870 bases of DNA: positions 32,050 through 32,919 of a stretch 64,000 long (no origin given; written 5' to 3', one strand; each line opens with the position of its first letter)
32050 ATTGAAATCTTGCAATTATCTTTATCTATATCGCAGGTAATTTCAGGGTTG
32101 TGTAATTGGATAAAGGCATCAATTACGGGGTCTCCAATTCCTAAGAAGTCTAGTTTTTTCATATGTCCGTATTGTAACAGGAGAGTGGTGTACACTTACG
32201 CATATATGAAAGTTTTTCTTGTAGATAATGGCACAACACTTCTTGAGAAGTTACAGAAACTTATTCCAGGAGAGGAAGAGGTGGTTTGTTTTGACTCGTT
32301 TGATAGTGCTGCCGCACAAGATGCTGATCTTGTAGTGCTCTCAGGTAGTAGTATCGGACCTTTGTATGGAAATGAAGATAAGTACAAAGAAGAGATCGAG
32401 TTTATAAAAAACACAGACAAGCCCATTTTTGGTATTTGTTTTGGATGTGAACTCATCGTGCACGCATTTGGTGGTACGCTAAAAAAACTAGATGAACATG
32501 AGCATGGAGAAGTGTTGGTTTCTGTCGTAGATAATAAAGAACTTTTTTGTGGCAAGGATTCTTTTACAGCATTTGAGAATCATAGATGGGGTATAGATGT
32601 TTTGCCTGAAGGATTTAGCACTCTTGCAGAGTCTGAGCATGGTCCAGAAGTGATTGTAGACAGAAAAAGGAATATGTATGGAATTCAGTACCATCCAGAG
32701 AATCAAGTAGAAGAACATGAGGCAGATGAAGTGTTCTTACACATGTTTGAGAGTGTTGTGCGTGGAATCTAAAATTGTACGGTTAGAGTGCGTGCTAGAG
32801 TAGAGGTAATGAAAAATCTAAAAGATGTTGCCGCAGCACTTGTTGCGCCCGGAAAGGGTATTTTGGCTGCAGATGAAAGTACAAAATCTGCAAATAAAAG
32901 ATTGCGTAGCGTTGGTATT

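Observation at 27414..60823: Five pilin paralogs whose first ~100 nt are near-identical dispersed repeats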

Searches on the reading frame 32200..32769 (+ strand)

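Call 13: search_protein_families(library=pfam, proteins=[window:32200-32769:+], max_evalue=0.00001)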
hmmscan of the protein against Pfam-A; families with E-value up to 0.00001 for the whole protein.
window:32200-32769:+ (190 aa): 2 families
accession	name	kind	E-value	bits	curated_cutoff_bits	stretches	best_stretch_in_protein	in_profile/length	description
PF00117.34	GATase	-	2.1e-24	86.7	22.8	1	28-181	26-186/190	Glutamine amidotransferase class-I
PF07722.19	Peptidase_C26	-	6.6e-09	36.3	20.5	1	70-167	102-219/219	Peptidase C26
